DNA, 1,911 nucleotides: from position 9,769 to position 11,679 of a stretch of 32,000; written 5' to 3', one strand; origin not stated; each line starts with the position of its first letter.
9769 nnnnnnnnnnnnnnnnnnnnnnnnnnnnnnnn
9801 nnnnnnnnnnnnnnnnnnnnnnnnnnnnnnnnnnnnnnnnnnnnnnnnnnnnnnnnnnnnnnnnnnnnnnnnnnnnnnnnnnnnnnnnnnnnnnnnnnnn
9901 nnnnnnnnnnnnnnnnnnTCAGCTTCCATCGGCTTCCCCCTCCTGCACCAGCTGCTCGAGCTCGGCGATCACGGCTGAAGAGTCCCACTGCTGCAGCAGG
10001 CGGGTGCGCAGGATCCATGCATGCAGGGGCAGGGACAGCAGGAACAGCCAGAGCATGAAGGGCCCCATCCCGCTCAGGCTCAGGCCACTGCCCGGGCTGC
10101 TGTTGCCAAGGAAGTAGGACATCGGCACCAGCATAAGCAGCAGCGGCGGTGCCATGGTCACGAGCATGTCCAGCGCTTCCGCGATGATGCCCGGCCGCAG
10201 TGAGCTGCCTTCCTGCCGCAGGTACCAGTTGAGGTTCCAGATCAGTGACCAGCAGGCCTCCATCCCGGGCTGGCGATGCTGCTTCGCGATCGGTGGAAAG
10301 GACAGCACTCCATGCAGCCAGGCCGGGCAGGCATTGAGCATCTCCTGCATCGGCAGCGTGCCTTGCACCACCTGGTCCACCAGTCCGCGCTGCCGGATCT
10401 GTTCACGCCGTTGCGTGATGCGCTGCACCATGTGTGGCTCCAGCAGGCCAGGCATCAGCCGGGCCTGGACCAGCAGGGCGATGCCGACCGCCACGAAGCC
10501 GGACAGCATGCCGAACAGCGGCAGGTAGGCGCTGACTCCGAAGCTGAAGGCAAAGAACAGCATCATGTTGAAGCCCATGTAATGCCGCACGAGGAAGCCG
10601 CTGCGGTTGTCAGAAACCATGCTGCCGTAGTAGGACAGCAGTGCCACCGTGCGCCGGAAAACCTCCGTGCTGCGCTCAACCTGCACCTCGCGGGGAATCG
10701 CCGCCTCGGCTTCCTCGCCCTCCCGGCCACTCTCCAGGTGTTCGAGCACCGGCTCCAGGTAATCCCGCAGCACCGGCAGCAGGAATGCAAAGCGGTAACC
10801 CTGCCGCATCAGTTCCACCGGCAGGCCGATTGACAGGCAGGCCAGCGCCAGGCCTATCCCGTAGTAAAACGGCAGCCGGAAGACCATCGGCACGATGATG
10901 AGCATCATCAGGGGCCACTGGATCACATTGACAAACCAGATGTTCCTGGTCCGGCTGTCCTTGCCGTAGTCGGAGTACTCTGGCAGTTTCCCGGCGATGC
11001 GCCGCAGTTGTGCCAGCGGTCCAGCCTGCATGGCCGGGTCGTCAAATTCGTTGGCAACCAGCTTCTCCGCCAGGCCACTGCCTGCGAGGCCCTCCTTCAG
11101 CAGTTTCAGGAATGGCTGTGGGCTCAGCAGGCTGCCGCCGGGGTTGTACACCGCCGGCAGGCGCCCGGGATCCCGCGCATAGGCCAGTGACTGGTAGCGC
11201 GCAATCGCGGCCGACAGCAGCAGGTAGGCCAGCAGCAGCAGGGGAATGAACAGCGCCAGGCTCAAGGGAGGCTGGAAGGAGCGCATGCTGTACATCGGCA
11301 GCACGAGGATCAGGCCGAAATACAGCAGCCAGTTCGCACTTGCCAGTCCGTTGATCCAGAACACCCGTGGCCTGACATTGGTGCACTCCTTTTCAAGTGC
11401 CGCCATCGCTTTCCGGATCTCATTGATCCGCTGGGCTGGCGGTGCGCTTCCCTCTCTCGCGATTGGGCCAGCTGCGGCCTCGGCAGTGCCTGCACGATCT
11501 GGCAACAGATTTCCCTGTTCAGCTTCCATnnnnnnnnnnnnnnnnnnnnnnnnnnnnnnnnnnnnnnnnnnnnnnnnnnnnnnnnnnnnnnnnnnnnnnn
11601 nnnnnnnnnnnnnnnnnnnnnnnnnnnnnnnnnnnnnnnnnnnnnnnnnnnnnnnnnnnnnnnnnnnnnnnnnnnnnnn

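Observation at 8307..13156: Three tandem paralogs of an unrecognised 8-TM membrane protein family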

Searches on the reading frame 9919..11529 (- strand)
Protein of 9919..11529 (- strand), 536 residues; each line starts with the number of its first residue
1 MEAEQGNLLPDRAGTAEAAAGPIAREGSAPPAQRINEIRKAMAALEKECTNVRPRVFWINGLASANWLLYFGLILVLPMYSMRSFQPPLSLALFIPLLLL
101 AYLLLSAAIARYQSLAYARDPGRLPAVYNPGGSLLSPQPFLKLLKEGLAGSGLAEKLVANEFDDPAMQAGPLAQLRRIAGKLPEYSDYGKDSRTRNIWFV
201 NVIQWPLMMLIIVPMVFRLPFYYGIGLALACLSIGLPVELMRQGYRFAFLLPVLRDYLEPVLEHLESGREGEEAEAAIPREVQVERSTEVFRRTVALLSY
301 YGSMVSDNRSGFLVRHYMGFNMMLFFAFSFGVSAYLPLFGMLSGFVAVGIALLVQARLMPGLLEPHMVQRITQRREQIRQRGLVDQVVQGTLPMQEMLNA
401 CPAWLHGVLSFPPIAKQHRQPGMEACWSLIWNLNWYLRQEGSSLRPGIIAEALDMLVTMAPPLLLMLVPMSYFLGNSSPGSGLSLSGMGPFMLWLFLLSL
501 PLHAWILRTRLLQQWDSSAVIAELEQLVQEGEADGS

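Call 4: search_protein_families(library=pfam, proteins=[window:9919-11529:-], max_evalue=1)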
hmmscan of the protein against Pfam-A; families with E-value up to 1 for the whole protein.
window:9919-11529:- (536 aa): 0 families

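Call 5: search_protein_families(library=ncbifam, proteins=[window:9919-11529:-], max_evalue=1)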
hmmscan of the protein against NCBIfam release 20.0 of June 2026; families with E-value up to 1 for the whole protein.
window:9919-11529:- (536 aa): 0 families

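Call 29: search_protein_families(library=padloc, proteins=[window:9919-11529:-], max_evalue=0.1)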
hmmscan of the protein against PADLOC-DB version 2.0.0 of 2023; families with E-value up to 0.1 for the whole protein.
window:9919-11529:- (536 aa): 0 families

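Call 82: predict_structure(alignment_id=A5)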
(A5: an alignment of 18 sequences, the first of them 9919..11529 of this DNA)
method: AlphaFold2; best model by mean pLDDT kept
length: 536 residues; sequences in the alignment: 18
mean_pLDDT: 74.9   pTM: 0.72
mean pLDDT of the five models: 74.9, 71.7, 71.0, 70.2, 66.1
residues with pLDDT >= 90: 89; 70-90: 277; 50-70: 104; < 50: 66
segments of 3 or more residues with pLDDT < 50: 1-27, 308-324, 326-338, 477-483
pLDDT, mean of each block of 10 residues (from residue 1): 40 38 47 91 95 91 80 63 59 81 87 90 80 70 85 87 83 92 77 65 75 69 82 84 90 92 78 55 64 85 63 44 48 46 67 78 87 94 90 88 82 75 87 86 78 76 59 52 58 79 87 89 89 63
secondary structure, 60 per line:
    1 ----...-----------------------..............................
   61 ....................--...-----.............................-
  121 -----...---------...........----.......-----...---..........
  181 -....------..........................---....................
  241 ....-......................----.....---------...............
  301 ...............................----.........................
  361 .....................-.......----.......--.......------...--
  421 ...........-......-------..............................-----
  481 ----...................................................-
elements in order: H31-80 H91-119 H138-148 H153-159 H171-180 H182-185 H192-217 H221-244 H246-267 H272-276 H286-331 H336-381 H383-389 H394-400 H403-409 H421-431 H433-438 H446-475 H485-535

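Call 84: fold_search(model_id=the predicted structure, library=pdb)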
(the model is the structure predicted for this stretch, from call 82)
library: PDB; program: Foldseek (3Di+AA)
matches with E <= 10: 88; with E <= 0.001: 0
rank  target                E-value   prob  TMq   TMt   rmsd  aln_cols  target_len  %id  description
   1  9csi                  8.0e-01  0.28  0.20  0.19  18.4       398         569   12  A. baumannii MsbA Bound to Cerastecin Compound 5 (released 2024-09-04)
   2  7oy2_C                1.2e+00  0.06  0.10  0.11  22.8       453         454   12  High resolution structure of cytochrome bd-II oxidase from E. coli (released 2021-12-15)
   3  9oci_A                1.4e+00  0.38  0.24  0.23  14.4       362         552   15  Transporter associated with antigen processing (TAP) bound to the viral protein rhUS6 in the outward-facing open state (released 2025-09-10)
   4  9ocj_A                1.6e+00  0.33  0.22  0.21  14.8       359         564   13  Transporter associated with antigen processing (TAP) bound to the viral protein CPXV012 in the outward-facing open sta (released 2025-09-10)
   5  6pam_C                1.6e+00  0.21  0.21  0.19  14.7       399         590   14  Structure of a bacterial Atm1-family ABC transporter with MgADP bound (released 2020-06-24)
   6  9nu5_A                1.6e+00  0.04  0.12  0.12  23.9       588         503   13  Structure of MurJ in complex with single gene lysis protein from phage PP7 (released 2026-02-11)
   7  6quz_A                1.8e+00  0.18  0.19  0.18  15.2       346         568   14  Structure of ATPgS-bound outward-facing TM287/288 in complex with sybody Sb_TM35 (released 2019-05-29)
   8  7v5c_A                1.8e+00  0.15  0.18  0.17  16.0       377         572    9  Cryo-EM structure of the mouse ABCB9 (ADP.BeF3-bound) (released 2022-10-19)
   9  9jup                  2.0e+00  0.14  0.19  0.12  15.9       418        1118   14  Structure of Arabidopsis thaliana ABCB1 with AMP-PNP bound in the outward-facing conformation (released 2025-03-05)
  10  9bd7_A                2.1e+00  0.11  0.16  0.16  16.5       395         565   13  PaMsbA in an open, outward conformation (released 2025-09-03)
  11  6pam_A                2.3e+00  0.16  0.20  0.19  14.9       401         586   13  Structure of a bacterial Atm1-family ABC transporter with MgADP bound (released 2020-06-24)
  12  9w1p_A                2.7e+00  0.05  0.12  0.14  22.5       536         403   10  G6P-bound human SLC37A4 lateral dimer (released 2025-11-19)
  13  8px9_A                2.8e+00  0.11  0.17  0.16  16.0       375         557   10  Structure of the antibacterial peptide ABC transporter McjD, solved at wavelength 2.75 A (released 2023-10-25)
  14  8gmj                  2.8e+00  0.08  0.15  0.09  19.9       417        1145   10  CryoEM structure of P-Glycoprotein in collapsed closed state under continuous turnover conditions with verapamil (released 2025-04-23)
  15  5ic0                  2.9e+00  0.04  0.12  0.13  32.2       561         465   11  Structural analysis of a talin triple domain module (released 2016-05-18)
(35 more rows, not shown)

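Call 95: search_dna_similar(query=window:9919-11529:-, collection=plasmids, mode=protein, max_evalue=0.001)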
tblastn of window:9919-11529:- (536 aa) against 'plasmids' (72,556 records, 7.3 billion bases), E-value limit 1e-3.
No match.

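Call 96: search_protein_families(library=phrogs, proteins=[window:9919-11529:-], max_evalue=0.01)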
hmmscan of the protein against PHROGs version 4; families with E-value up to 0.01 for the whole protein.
window:9919-11529:- (536 aa): 0 families
